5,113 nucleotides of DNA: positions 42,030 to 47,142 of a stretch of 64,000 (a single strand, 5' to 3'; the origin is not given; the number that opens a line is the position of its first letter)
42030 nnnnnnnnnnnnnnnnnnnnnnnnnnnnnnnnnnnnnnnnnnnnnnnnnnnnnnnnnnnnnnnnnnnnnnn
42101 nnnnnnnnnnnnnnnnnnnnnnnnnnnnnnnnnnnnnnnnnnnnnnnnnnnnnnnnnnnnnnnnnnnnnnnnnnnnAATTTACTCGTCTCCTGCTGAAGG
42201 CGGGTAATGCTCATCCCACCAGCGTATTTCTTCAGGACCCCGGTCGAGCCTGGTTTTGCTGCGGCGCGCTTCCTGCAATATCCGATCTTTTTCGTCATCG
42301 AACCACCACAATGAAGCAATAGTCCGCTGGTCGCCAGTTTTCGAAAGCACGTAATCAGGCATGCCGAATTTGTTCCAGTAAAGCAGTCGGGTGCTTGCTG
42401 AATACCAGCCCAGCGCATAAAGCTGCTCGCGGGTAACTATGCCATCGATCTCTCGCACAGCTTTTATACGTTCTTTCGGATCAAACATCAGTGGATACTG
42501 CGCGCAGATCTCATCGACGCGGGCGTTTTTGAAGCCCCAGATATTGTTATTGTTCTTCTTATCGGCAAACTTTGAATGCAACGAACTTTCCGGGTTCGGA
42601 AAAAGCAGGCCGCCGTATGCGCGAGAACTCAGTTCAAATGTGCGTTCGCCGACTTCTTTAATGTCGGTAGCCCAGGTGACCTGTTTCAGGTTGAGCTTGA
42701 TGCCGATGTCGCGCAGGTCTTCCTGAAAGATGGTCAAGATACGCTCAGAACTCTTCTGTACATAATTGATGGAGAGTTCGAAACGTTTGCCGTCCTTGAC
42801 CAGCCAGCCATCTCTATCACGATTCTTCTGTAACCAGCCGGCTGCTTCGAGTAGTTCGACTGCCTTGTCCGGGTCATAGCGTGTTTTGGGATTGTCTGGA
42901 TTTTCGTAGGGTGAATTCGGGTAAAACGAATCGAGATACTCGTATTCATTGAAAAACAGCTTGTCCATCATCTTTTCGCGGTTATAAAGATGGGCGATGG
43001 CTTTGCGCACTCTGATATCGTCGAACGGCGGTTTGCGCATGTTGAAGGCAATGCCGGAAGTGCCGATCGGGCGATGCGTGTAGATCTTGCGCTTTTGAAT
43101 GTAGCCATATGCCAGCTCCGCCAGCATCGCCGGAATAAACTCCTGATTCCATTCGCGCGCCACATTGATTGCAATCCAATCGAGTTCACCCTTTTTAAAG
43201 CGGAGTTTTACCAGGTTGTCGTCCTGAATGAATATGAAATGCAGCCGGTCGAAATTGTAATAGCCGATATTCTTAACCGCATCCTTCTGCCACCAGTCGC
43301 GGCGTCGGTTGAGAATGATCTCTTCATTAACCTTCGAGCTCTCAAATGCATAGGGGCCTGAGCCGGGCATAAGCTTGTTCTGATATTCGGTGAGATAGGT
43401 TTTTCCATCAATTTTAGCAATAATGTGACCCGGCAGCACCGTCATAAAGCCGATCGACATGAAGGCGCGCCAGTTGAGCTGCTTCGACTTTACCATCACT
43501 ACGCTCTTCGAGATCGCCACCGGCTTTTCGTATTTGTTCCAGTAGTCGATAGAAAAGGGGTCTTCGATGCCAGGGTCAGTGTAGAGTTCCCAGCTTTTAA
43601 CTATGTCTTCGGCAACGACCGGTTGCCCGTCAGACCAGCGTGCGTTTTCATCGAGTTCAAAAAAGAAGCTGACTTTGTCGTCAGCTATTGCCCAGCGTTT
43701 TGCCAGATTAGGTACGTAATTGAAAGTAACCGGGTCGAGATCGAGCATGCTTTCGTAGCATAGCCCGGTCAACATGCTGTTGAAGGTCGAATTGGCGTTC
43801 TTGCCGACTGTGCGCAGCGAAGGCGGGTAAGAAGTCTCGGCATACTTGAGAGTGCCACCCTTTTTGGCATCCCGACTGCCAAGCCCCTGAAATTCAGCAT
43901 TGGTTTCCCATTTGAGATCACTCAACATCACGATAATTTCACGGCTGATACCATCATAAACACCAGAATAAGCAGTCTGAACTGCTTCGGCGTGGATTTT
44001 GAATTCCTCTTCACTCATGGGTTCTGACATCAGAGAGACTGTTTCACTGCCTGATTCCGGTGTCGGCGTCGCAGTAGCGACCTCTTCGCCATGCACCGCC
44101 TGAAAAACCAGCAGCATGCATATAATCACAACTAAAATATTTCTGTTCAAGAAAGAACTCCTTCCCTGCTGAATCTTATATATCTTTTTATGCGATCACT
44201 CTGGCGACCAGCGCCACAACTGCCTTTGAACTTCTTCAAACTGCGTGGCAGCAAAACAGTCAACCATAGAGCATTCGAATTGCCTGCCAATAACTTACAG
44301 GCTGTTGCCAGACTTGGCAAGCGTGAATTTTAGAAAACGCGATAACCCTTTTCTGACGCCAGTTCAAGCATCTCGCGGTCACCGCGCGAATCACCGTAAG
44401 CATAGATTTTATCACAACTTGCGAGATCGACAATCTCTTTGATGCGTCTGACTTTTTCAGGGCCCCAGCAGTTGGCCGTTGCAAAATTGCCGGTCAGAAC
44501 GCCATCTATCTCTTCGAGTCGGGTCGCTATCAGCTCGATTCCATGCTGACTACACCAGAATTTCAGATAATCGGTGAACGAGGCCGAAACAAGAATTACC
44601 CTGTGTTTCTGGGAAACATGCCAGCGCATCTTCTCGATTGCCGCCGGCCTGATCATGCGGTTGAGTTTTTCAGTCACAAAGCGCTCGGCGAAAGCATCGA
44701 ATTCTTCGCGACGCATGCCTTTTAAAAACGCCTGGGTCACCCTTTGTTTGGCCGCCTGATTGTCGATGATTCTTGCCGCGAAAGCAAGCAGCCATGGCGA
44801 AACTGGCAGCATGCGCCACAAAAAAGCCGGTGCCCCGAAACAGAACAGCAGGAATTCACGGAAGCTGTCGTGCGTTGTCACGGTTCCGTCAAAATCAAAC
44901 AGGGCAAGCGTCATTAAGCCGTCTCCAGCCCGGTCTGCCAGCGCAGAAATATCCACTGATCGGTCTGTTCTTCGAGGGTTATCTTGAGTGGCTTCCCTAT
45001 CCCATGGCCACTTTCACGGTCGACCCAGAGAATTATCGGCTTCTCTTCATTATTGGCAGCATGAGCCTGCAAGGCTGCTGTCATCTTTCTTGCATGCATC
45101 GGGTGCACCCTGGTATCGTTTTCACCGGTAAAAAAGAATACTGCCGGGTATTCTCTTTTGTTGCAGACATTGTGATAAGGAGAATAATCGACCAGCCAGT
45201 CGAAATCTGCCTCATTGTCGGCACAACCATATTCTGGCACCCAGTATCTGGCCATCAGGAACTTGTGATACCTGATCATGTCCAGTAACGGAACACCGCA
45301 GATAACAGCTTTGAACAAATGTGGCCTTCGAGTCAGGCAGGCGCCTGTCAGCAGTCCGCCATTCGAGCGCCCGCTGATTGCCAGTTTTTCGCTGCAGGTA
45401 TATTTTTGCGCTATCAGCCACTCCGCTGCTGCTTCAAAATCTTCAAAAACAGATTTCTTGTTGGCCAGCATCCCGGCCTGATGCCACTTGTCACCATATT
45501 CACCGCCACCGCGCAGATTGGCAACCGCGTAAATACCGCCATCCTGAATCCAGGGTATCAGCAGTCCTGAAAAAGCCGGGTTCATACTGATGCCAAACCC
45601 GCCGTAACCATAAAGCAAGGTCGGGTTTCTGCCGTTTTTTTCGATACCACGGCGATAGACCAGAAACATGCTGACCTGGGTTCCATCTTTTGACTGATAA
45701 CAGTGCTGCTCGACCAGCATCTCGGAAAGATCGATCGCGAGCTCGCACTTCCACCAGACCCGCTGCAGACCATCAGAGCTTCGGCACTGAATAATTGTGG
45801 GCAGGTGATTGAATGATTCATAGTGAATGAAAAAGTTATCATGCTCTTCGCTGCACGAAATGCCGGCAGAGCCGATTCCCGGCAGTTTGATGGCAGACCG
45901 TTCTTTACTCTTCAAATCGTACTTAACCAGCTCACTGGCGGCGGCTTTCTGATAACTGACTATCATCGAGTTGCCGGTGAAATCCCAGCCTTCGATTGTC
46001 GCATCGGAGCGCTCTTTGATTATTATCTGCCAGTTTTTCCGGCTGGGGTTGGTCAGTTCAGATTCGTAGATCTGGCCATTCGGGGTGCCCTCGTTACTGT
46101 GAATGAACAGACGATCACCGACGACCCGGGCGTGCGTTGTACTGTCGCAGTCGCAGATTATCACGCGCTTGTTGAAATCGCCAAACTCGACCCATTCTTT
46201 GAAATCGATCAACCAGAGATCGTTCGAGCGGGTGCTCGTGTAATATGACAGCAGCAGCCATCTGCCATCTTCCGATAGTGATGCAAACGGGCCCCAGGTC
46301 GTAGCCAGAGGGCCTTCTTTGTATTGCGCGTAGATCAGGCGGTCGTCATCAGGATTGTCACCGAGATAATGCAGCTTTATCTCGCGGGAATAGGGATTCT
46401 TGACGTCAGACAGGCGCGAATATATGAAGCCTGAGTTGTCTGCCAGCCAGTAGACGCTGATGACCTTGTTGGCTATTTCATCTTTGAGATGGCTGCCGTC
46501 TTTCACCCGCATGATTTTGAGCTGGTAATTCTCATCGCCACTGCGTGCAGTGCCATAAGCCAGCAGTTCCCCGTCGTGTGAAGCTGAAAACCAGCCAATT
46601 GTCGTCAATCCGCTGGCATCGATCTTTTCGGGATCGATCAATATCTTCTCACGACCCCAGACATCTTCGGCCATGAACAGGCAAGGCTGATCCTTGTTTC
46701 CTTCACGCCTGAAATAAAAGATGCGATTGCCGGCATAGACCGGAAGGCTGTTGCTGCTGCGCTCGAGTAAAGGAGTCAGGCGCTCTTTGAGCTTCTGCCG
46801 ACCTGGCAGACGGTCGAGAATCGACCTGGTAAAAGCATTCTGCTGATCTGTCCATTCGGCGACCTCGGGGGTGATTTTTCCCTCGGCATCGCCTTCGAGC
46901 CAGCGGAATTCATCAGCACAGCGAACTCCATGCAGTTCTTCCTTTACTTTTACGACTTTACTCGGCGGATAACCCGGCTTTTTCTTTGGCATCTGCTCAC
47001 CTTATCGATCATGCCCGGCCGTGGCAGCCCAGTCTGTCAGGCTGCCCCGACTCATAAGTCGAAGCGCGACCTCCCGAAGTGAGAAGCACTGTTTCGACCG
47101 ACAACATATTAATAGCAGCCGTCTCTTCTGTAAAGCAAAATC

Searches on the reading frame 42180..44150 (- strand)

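Call 41: search_protein_families(library=pfam, proteins=[window:42180-44150:-], max_evalue=0.001)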
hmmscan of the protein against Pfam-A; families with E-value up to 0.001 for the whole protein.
window:42180-44150:- (656 aa): 1 family
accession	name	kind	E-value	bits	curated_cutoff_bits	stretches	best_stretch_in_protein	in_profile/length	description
PF00496.27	SBP_bac_5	-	1e-67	229.3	32.4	1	145-534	2-367/368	Bacterial extracellular solute-binding proteins, family 5 Middle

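Call 62: search_protein_families(library=ncbifam, proteins=[window:42180-44150:-], max_evalue=0.01)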
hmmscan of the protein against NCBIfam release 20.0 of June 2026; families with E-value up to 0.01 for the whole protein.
window:42180-44150:- (656 aa): 10 families
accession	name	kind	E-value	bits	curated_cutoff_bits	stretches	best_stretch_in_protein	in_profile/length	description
TIGR02294.1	nickel_nikA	equivalog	2e-33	115.7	393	1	146-525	49-412/501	nickel ABC transporter substrate-binding protein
TIGR04028.1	SBP_KPN_01854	hypoth_equivalog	3.3e-31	108.4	468.5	1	137-580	36-475/509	TIGR04028 family ABC transporter substrate-binding protein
NF045467.1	Opp4A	equivalog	1.1e-24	86.6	650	2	263-490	209-432/556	oligopeptide ABC transporter substrate-binding protein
NF045468.1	Opp5A_nikA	equivalog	3.9e-21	75.1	600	1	144-575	56-450/488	nickel ABC transporter substrate-binding protein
NF047575.1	opine_bind_CntA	exception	1.9e-19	69.6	800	1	129-491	63-412/535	staphylopine-dependent metal ABC transporter substrate-binding lipoprotein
NF011689.0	PRK15109.1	equivalog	5e-18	65.1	560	2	366-508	299-433/547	ABC transporter substrate-binding protein SapA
NF007287.0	PRK09755.1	equivalog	5.9e-16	58.4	1098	1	132-576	64-495/535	ABC transporter substrate-binding protein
NF011684.0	PRK15104.1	equivalog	8.3e-16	57.8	947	1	142-589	79-516/543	oligopeptide ABC transporter substrate-binding protein OppA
NF043070.1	DppA_dipep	equivalog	1.5e-10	40.3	1005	1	366-500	294-421/535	dipeptide ABC transporter periplasmic-binding protein DppA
NF011942.0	PRK15413.1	equivalog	1.2e-08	34.1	594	1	118-491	45-383/512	glutathione ABC transporter substrate-binding protein GsiB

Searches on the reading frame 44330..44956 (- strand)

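Call 41: search_protein_families(library=pfam, proteins=[window:44330-44956:-], max_evalue=0.001)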
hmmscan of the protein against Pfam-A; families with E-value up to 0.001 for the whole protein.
window:44330-44956:- (208 aa): 1 family
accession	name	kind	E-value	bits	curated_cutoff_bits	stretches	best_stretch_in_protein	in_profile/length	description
PF12710.13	HAD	-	9.7e-36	124.4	27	1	18-198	1-189/189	haloacid dehalogenase-like hydrolase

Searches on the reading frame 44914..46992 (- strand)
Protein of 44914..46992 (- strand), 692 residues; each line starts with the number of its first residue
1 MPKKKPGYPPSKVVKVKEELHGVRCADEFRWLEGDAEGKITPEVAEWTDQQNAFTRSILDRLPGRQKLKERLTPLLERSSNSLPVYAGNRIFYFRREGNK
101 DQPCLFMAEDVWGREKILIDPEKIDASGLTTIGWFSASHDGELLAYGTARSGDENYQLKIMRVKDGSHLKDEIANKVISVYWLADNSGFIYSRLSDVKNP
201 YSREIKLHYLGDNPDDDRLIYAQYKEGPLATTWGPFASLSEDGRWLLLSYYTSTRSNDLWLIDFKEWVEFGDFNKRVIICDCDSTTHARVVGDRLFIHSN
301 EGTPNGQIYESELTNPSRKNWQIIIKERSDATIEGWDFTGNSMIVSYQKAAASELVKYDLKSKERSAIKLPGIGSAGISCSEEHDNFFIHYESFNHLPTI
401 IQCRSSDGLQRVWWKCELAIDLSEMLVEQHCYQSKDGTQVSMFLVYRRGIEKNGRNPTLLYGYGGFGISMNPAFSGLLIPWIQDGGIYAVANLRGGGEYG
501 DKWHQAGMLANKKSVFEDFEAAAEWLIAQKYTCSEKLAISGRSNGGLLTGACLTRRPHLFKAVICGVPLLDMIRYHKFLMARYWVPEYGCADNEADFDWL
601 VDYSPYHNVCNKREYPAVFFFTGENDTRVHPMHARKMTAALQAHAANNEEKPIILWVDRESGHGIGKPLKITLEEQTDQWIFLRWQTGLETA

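Call 41: search_protein_families(library=pfam, proteins=[window:44914-46992:-], max_evalue=0.001)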
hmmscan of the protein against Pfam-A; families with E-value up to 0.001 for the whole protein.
window:44914-46992:- (692 aa): 3 families
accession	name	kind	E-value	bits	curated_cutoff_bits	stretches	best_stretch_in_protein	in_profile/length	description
PF02897.21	Peptidase_S9_N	-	2.6e-72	244.3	24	1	12-413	5-411/414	Prolyl oligopeptidase, N-terminal beta-propeller domain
PF00326.27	Peptidase_S9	-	3.1e-54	184.1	22.6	1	479-688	7-211/213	Prolyl oligopeptidase family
PF02129.25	Peptidase_S15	-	0.00037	20.7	23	0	483-575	49-136/262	X-Pro dipeptidyl-peptidase (S15 family)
